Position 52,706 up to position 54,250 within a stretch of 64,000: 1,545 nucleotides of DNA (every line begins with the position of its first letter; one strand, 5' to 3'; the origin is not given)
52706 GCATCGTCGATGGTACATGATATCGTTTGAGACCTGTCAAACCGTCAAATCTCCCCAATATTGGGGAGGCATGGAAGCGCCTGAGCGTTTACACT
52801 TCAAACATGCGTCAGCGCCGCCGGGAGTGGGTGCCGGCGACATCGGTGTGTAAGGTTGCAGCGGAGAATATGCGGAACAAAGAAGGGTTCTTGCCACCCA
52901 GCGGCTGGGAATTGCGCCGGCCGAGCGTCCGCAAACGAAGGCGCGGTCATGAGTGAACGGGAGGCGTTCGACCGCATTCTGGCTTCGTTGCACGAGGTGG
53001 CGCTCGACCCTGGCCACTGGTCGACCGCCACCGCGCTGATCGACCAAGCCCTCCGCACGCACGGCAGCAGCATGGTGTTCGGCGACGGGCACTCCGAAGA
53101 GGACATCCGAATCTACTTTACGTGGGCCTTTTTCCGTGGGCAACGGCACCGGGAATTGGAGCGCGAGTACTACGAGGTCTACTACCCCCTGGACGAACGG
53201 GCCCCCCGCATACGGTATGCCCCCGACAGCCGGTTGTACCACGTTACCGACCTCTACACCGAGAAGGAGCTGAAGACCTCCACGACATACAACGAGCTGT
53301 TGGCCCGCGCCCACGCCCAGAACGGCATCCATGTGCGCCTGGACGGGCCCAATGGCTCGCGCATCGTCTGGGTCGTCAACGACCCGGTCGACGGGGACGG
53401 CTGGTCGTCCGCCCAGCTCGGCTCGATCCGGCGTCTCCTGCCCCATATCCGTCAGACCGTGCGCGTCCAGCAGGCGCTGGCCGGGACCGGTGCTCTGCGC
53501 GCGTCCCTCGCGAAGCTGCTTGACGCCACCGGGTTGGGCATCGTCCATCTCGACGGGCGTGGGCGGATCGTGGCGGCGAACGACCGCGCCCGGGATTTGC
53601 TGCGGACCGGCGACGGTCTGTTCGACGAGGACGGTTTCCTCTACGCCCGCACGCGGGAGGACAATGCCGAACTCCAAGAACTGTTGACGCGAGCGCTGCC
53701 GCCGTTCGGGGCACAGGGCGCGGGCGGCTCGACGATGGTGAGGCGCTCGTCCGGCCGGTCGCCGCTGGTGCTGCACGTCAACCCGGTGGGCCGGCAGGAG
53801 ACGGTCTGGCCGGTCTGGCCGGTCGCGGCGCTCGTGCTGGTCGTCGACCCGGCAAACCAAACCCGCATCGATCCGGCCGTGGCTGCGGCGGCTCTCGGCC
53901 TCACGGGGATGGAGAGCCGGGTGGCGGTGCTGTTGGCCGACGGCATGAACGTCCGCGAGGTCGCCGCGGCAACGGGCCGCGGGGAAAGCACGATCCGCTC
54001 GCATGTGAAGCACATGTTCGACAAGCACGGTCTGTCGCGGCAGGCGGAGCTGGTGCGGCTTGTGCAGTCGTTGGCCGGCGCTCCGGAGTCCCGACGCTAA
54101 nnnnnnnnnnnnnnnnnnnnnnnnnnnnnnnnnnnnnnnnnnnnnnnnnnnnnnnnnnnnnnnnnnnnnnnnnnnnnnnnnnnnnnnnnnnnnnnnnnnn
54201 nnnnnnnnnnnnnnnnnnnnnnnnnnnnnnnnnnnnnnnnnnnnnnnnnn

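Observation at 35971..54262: Five copies of a ~100-bp promoter element with a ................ palindrome define a probable regulon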

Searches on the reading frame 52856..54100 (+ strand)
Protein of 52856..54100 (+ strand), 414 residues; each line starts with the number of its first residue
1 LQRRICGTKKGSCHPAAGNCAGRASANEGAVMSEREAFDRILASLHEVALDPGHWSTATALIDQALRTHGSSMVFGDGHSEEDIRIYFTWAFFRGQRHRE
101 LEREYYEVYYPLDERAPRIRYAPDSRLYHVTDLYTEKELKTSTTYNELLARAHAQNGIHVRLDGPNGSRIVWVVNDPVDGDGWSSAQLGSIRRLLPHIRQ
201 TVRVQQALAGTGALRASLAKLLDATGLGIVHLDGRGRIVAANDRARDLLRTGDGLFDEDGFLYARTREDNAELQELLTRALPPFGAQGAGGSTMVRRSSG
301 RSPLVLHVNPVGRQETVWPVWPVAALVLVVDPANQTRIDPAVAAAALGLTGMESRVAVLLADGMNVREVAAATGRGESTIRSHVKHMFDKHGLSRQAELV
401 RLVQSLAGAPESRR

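Call 10: search_protein_families(library=pfam, proteins=[window:52856-54100:+], max_evalue=0.01)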
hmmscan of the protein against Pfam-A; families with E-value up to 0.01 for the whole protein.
window:52856-54100:+ (414 aa): 4 families
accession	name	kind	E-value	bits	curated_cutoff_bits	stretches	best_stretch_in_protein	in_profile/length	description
PF00196.25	GerE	-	0.0001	22.3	23.5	1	349-402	3-56/57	Bacterial regulatory proteins, luxR family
PF13384.12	HTH_23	-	0.00011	22.4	24.6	1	355-393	9-46/50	Homeodomain-like domain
PF13188.13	PAS_8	-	0.00043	20.5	21.8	1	218-251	3-36/65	PAS domain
PF13551.12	HTH_29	-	0.0041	17.6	28.1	0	359-385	7-34/64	Winged helix-turn helix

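Call 14: search_protein_families(library=ncbifam, proteins=[window:52949-54100:+], max_evalue=0.01)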
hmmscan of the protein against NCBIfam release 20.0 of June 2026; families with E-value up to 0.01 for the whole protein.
window:52949-54100:+ (383 aa): 6 families
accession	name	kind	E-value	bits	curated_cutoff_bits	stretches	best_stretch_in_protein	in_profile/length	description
NF052445.1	RespRegMctR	equivalog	1.5e-05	24.5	300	1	313-372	140-199/205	two-component system response regulator MctR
NF007685.0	PRK10360.1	equivalog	4.8e-05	23.2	258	1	317-370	137-190/196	response regulator transcription factor UhpA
NF041232.1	BagY_FevT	exception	0.00058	18.8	700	1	193-369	181-348/367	LuxR family transcriptional regulator BagY/FevT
NF041830.1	RR_TF_ErdR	exception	0.00085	19.1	390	1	258-377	98-210/213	response regulator transcription factor ErdR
NF007935.0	PRK10651.1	equivalog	0.0011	18.2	250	1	315-367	153-205/216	two-component system response regulator NarL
NF047785.1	respo_reg_MadR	equivalog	0.0036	16.7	300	1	316-369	147-200/209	MadR family response regulator transcription factor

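Call 15: find_homologous_proteins(query=window:52949-54100:+)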
Query window:52949-54100:+ (383 aa): 1501 proteins with E <= 0.001 among 8000 candidates; the best 120 are listed.
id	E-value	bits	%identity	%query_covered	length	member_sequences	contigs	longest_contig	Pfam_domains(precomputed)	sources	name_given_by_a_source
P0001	4.9e-237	804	95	100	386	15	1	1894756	-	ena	-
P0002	2.4e-214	729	89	100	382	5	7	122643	-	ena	-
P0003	1.1e-213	727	89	100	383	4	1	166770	-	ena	-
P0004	6.6e-207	705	86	98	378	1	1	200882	-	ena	-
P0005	1.4e-205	700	84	100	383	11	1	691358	PF13384.13,PF00196.26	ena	-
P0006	4.6e-204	695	84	100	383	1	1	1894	PF00196.26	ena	-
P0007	1.7e-203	694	83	100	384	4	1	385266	PF00196.26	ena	-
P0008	2.5e-203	693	83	100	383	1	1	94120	-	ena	-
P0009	3.2e-203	693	83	100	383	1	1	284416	-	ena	-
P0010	2.3e-202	690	81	100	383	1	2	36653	-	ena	-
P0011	4.0e-202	689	82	100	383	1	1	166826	PF13384.13,PF00196.26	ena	-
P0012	4.2e-202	689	83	100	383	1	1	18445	PF13384.13,PF00196.26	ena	-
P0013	7.9e-202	688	84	100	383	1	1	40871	PF00196.26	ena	-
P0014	8.0e-202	688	82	100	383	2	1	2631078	-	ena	-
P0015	9.4e-202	688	83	100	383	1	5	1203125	PF13384.13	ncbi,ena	-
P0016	1.6e-201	687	83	100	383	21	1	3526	PF13384.13,PF00196.26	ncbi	-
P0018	1.9e-201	687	82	100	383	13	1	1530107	PF00196.26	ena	-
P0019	2.6e-201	686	81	100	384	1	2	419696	PF00196.26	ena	-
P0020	2.9e-201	686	78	100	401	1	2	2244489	PF00196.26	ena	-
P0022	1.3e-200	684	81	100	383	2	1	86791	PF13384.13,PF00196.26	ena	-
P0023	1.4e-200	684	82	100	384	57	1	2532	PF00196.26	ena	-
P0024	1.7e-200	684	83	100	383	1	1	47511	PF00196.26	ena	-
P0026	3.7e-200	683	81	100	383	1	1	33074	PF00196.26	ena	-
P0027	1.0e-199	681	82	100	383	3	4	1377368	PF00196.26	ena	-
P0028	1.2e-199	681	81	100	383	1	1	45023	PF13384.13,PF00196.26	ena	-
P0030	1.3e-199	681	81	100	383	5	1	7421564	-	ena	-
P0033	2.8e-199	680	81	100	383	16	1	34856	PF00196.26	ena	-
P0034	4.4e-199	679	82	100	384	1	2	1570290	PF00196.26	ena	-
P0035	1.1e-198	678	82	100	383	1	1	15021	PF00196.26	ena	-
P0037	1.6e-198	677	83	100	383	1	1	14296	PF13384.13,PF00196.26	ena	-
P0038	1.7e-198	677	81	100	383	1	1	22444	PF00196.26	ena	-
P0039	2.2e-198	677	81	100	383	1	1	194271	PF00196.26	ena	-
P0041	3.9e-198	676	82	99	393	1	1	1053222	PF00196.26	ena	-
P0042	3.9e-198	676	82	99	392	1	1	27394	PF00196.26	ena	-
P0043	5.0e-198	676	81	100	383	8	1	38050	PF00196.26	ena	-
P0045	6.0e-198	675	81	100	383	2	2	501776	PF13384.13,PF00196.26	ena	-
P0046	6.3e-198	675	81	100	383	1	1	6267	PF13384.13,PF00196.26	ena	-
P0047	6.7e-198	675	81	100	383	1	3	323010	PF00196.26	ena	-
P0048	7.1e-198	675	81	100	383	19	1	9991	PF13384.13,PF00196.26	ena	-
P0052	1.4e-197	674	82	100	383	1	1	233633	PF13384.13,PF00196.26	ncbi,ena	-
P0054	2.1e-197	674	82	100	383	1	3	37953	PF13384.13,PF00196.26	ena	-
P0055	3.1e-197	673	81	100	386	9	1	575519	PF00196.26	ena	-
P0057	5.3e-197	672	81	100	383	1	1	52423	PF00196.26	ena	-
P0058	5.9e-197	672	80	100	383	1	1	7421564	PF13384.13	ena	-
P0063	3.3e-196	670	81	100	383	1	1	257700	PF00196.26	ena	-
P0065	3.7e-196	669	82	100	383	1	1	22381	PF13384.13,PF00196.26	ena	-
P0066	3.7e-196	669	80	100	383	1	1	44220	PF13384.13,PF00196.26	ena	-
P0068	1.6e-195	667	82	100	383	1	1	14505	PF13384.13,PF00196.26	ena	-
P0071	1.2e-194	664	80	99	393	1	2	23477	PF00196.26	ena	-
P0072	1.4e-194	664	80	100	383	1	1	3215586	PF13384.13,PF00196.26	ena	-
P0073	3.9e-194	663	79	100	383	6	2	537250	PF13384.13,PF13936.13,PF00196.26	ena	-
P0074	4.4e-194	663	80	100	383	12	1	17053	PF13384.13,PF00196.26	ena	-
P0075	6.5e-194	662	80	100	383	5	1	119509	PF00196.26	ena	-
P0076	7.3e-194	662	79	99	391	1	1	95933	PF00196.26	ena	-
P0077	8.4e-194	662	81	100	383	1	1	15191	PF00196.26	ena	-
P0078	9.8e-194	662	79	100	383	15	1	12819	PF13384.13,PF00196.26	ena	-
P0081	1.2e-192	658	80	100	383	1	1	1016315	PF00196.26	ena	-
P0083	2.0e-192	657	81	100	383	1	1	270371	PF00196.26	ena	-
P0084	2.8e-192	657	80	100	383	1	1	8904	PF00196.26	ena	-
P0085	3.1e-192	657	80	100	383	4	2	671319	PF13936.13,PF00196.26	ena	-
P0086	3.5e-192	656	79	100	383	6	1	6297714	-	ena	-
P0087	5.3e-192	656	79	100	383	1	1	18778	PF00196.26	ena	-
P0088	7.3e-192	655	80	100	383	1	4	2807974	PF00196.26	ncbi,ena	-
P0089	9.6e-192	655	80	100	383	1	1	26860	PF00196.26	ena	-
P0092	2.0e-191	654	79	100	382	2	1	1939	PF13936.13,PF00196.26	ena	-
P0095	2.8e-191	653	78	100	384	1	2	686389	PF13936.13,PF00196.26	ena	-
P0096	7.9e-191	652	79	100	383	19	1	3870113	PF00196.26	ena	-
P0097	1.0e-190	652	79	100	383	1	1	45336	PF13384.13,PF00196.26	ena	-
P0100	6.3e-190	649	79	100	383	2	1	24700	PF13384.13,PF00196.26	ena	-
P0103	5.7e-189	646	77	100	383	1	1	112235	PF13384.13,PF00196.26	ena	-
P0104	1.1e-188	645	78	100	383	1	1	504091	PF13384.13,PF00196.26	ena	-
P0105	1.1e-188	645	79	100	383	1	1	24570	PF00196.26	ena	-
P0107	2.6e-187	640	78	100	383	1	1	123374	PF13384.13,PF00196.26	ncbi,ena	-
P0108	2.9e-187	640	78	100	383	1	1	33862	PF00196.26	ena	-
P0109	5.6e-187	639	77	100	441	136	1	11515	PF13384.13,PF00196.26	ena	-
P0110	1.7e-186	638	77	100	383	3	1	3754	PF00196.26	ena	-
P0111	1.1e-185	635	77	100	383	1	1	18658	PF13384.13,PF00196.26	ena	-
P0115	1.7e-184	631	77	99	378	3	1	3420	PF13384.13,PF00196.26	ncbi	-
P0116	2.7e-184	630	76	100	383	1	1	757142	PF00196.26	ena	-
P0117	3.8e-184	630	77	100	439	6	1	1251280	PF13384.13,PF00196.26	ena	-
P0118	4.3e-184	630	77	100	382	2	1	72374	PF13936.13,PF00196.26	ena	-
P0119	5.3e-184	629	77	100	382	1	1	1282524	PF13936.13,PF00196.26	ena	-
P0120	8.8e-183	625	77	100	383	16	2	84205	PF13384.13,PF00196.26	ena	-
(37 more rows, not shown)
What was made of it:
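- On LuxR/FixJ/GerE-type HTH transcription factors (PF00196): Many close homologues carry a precomputed PF00196 assignment (call 15).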

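Call 16: find_encoding_contigs(protein=P0015, flank=10000, max_places=5)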
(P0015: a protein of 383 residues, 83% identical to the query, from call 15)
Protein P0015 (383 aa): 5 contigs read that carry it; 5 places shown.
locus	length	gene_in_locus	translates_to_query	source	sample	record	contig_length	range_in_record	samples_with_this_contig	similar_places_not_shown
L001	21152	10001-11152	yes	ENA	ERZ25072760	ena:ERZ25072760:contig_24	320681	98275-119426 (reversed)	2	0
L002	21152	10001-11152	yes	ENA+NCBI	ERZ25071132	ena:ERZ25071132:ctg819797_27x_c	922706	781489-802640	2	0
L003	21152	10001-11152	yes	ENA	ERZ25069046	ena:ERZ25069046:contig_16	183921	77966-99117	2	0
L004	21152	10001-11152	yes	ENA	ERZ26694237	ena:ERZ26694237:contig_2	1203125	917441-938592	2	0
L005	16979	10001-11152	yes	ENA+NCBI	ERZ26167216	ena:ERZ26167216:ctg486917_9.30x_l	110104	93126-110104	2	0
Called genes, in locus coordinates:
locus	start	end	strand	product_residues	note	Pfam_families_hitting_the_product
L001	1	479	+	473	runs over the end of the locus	PF01134:GIDA, PF01262:AlaDh_PNT_C (faint), PF01266:DAO (faint), PF03486:HI0933_like (faint), PF07992:Pyr_redox_2, PF13738:Pyr_redox_3 (weak), PF00070:Pyr_redox, PF02852:Pyr_redox_dim, +2 more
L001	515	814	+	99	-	PF02325:CCB3_YggT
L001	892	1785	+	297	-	PF00763:THF_DHG_CYH, PF02882:THF_DHG_CYH_C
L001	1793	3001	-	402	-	PF00764:Arginosuc_synth, PF20979:Arginosuc_syn_C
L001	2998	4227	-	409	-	PF01042:Ribonuc_L-PSP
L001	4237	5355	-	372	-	PF21016:RlmN_N, PF04055:Radical_SAM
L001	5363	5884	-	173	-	PF06776:IalB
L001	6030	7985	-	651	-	PF16177:ACAS_N, PF00501:AMP-binding, PF13193:AMP-binding_C (faint)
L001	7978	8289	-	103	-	PF01329:Pterin_4a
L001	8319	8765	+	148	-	PF06262:Zincin_1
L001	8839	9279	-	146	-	-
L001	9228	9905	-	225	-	-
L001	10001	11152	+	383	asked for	PF13384:HTH_23 (faint)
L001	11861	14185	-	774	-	PF14236:DruA, PF01609:DDE_Tnp_1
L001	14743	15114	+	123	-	-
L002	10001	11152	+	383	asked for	PF13384:HTH_23 (faint)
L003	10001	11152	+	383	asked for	PF13384:HTH_23 (faint)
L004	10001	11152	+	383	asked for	PF13384:HTH_23 (faint)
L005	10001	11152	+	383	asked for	PF13384:HTH_23 (faint)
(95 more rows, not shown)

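Call 17: find_encoding_contigs(protein=P0001, flank=10000, max_places=3)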
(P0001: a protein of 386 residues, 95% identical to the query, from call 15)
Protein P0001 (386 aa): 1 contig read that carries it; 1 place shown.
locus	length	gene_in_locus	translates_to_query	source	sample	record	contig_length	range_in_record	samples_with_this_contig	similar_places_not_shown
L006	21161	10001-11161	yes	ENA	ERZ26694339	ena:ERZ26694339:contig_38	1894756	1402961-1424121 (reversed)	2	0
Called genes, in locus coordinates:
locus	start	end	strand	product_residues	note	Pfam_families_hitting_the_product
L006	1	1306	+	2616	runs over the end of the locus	PF12733:Cadherin-like, PF00041:fn3, PF13753:SWM_repeat, PF03160:Calx-beta, PF00041:fn3 (weak), PF03160:Calx-beta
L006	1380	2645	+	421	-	PF00067:p450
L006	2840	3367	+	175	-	-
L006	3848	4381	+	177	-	-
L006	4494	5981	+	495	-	PF02321:OEP (weak)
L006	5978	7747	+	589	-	PF00989:PAS, PF08448:PAS_4, PF13188:PAS_8 (weak), PF13426:PAS_9, PF25917:BSH_RND (weak), PF25990:Beta-barrel_YknX (weak), PF26002:Beta-barrel_AprE (faint), PF25967:RND-MFP_C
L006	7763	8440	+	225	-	PF00005:ABC_tran, PF02463:SMC_N (faint), PF13304:AAA_21 (faint)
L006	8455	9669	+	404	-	PF12704:MacB_PCD, PF02687:FtsX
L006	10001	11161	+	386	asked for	-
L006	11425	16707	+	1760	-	PF00530:SRCR, PF00041:fn3, PF03160:Calx-beta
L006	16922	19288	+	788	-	PF05598:DUF772, PF01609:DDE_Tnp_1, PF13751:DDE_Tnp_1_6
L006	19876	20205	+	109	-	-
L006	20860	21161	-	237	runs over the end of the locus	PF08808:RES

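Call 26: find_related_loci(query=A2, collection=metagenome_contigs, flank=6000)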
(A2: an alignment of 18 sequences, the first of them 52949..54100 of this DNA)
Query A2 (383 aa) in metagenome_contigs; peptide patterns used: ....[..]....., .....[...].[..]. (x = any residue, [..] = any of these).
453 stretches matched a pattern; 227 encode a relative of the query (tblastn E <= 1e-3); the best 80 are kept; 80 distinct loci.
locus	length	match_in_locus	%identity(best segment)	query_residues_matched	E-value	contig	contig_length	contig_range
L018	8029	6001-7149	76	1-383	3e-179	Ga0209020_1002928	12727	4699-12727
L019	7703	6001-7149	76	1-383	3e-179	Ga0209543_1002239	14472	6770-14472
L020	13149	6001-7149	61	1-383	9e-141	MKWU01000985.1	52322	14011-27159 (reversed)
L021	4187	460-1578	49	1-375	3e-112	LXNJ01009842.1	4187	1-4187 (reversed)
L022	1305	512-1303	63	2-265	3e-112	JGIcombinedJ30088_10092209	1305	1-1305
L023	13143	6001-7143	67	1-382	2e-164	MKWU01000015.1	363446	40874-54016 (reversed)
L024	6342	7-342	85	272-383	1e-52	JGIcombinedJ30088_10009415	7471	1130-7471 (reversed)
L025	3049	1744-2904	27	6-383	3e-16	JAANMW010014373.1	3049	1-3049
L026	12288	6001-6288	44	281-376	4e-14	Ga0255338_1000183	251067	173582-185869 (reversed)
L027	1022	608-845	73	297-375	5e-14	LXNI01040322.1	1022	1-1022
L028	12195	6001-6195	49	315-379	2e-11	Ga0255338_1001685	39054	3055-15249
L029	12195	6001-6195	48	315-379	5e-11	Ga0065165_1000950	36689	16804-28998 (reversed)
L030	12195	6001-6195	48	315-379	6e-11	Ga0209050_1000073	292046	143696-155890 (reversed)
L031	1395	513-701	48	317-379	3e-11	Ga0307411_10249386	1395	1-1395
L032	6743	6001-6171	49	318-374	8e-10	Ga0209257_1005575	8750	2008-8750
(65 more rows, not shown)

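Call 27: search_solved_structures(query=A2, max_evalue=1)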
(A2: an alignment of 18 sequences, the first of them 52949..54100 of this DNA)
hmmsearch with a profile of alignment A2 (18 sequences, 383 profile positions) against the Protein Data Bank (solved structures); distinct sequences matched with E-value up to 1: 32.
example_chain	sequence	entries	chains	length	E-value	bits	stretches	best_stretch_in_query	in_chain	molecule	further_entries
8u3b_G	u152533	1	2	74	0.00053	22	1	318-367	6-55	Nitrate/nitrite response regulator protein NarL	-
1je8_A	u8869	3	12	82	0.00056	21.9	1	317-367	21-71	Nitrate/Nitrite Response Regulator Protein NARL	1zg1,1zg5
8a5r_AAA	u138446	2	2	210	0.00081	21.4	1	317-372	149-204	Light-activated DNA-binding protein EL222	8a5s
3p7n_A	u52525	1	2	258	0.0013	20.7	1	318-372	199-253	Sensor histidine kinase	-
1a04_A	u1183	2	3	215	0.0032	19.5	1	316-367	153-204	NITRATE/NITRITE RESPONSE REGULATOR PROTEIN NARL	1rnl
5hev_A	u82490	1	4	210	0.0098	17.8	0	317-363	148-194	Response regulator protein VraR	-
7ve4_A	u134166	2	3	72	0.01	17.8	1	318-367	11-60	DNA-binding response regulator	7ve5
2rnj_A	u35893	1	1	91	0.019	16.9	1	318-367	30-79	Response regulator protein vraR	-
1yio_A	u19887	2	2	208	0.022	16.7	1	317-374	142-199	response regulatory protein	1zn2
1p4w_A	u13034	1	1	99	0.024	16.6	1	318-379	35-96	rcsB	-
5o8y_A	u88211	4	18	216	0.057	15.3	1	318-381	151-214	Transcriptional regulatory protein RcsB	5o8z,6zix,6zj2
1zlj_A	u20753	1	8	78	0.06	15.3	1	317-368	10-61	Dormancy Survival Regulator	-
5vxn_A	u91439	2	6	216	0.066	15.1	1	318-380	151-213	Transcriptional regulatory protein RcsB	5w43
4gvp_A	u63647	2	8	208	0.079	14.9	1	318-366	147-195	Response regulator protein vraR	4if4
7ve6_A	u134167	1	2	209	0.08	14.9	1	318-366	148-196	Response regulator protein VraR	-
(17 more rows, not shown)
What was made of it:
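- On LuxR/FixJ/GerE-type HTH transcription factors (PF00196): A family profile matches NarL, EL222, VraR and RcsB HTH domains in the PDB at E 5e-4 to 1e-2 (call 27).
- Checked: The regulator has a LuxR/GerE-type HTH (calls 10, 14, 27).
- The regulator's C-terminus matches NarL and EL222 HTH domains (call 27).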

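Call 33: find_encoding_contigs(protein=P0030, flank=10000, max_places=2)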
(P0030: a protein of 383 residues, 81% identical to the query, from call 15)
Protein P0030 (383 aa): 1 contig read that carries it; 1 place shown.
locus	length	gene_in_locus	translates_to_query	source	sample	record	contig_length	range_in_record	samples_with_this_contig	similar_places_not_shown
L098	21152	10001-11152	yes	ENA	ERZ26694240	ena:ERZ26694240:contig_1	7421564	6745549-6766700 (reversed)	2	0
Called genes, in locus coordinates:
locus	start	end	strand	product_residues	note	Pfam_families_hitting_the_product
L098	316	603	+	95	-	PF01381:HTH_3 (weak)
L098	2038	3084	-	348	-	PF04748:Polysacc_deac_2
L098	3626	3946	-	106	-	PF07345:ATPaseInh_sub_z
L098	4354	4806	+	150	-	PF04519:Bactofilin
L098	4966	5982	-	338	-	PF14659:Phage_int_SAM_3 (weak), PF00589:Phage_integrase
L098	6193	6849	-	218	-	-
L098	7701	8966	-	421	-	PF00067:p450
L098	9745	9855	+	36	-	-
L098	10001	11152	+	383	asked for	-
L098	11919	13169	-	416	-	PF12704:MacB_PCD, PF02687:FtsX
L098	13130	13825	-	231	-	PF00005:ABC_tran, PF02463:SMC_N (faint), PF13304:AAA_21 (faint)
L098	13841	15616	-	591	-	PF00989:PAS, PF08448:PAS_4, PF13188:PAS_8 (faint), PF13426:PAS_9, PF25967:RND-MFP_C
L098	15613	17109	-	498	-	PF02321:OEP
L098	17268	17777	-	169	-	-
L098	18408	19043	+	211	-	PF14342:DUF4396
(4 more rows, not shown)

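Call 34: find_encoding_contigs(protein=P0058, flank=10000, max_places=2)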
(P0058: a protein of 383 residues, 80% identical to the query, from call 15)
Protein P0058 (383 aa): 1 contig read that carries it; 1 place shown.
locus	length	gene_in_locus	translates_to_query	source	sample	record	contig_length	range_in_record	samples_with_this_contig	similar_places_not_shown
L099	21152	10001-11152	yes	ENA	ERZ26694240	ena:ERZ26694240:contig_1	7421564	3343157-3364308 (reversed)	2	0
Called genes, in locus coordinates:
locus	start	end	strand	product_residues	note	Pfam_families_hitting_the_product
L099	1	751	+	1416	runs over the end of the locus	PF08751:TrwC, PF01443:Viral_helicase1 (faint), PF13245:AAA_19, PF13401:AAA_22 (faint), PF13604:AAA_30, PF22232:TraI_hel_assoc_N, PF25199:nSTAND_NTPase5 (weak)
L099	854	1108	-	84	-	-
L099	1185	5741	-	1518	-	PF03160:Calx-beta (faint), PF23197:IG_AIR9 (faint), PF16709:SCAB-Ig (weak)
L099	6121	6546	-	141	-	-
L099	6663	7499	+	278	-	PF13753:SWM_repeat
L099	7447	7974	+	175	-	-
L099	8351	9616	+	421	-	PF00067:p450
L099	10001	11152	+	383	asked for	PF13384:HTH_23 (faint)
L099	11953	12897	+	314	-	PF18312:ScsC_N, PF13462:Thioredoxin_4, PF01323:DSBA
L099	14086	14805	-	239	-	-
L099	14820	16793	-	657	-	PF02534:T4SS-DNA_transf, PF10412:TrwB_AAD_bind, PF12696:TraG-D_C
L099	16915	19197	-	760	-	-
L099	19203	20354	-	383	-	PF28212:TraW-like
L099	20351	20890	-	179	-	-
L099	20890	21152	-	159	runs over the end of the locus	PF00436:SSB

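Call 35: find_encoding_contigs(protein=P0119, flank=10000, max_places=2)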
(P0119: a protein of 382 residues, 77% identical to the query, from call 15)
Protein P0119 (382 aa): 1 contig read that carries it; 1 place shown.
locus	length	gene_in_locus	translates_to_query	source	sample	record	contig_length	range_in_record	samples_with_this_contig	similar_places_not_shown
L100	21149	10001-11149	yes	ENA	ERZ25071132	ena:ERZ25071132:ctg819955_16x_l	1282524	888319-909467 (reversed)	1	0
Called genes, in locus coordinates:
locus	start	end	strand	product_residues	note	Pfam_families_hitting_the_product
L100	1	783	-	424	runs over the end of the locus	PF13000:Acatn (weak), PF07690:MFS_1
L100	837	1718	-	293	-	PF00296:Bac_luciferase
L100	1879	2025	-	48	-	-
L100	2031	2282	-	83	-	PF18755:RAMA (weak)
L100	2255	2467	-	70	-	-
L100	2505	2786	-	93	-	-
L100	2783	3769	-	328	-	PF13560:HTH_31, PF01381:HTH_3, PF13443:HTH_26 (faint)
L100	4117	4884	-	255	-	PF11716:MDMPI_N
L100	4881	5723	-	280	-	-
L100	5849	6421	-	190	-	PF12850:Metallophos_2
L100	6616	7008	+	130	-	-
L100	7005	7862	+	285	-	PF00561:Abhydrolase_1, PF12697:Abhydrolase_6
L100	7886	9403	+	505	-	PF00291:PALP, PF00585:Thr_dehydrat_C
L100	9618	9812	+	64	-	-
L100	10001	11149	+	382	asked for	PF00196:GerE (weak), PF13936:HTH_38 (weak)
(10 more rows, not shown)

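Call 37: find_encoding_contigs(protein=P0086, flank=10000, max_places=2)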
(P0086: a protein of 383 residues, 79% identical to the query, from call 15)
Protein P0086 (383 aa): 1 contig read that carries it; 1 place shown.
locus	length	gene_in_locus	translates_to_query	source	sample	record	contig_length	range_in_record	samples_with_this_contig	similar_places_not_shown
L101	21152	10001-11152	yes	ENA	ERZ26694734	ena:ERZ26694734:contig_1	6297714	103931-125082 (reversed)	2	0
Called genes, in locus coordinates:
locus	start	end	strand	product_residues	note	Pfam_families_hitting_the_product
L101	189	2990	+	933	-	PF07715:Plug, PF00593:TonB_dep_Rec_b-barrel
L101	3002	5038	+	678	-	PF13428:TPR_14 (faint), PF23914:TPR_CcmH_CycH (faint), PF07719:TPR_2 (faint), PF13176:TPR_7 (faint), PF13432:TPR_16, PF14559:TPR_19 (weak), PF00685:Sulfotransfer_1, PF13469:Sulfotransfer_3, +4 more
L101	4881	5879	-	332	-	PF01695:IstB_IS21, PF00308:Bac_DnaA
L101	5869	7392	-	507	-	PF22483:Mu-transpos_C_2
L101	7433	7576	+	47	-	-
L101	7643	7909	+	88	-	PF01527:HTH_Tnp_1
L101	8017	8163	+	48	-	-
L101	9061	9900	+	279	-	PF13276:HTH_21 (faint), PF00665:rve, PF13683:rve_3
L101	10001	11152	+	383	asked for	-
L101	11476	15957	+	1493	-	PF23197:IG_AIR9 (faint), PF16709:SCAB-Ig (weak)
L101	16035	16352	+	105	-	-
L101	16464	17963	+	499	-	PF00665:rve, PF22483:Mu-transpos_C_2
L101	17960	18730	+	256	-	PF01695:IstB_IS21, PF00308:Bac_DnaA (weak)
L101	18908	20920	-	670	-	-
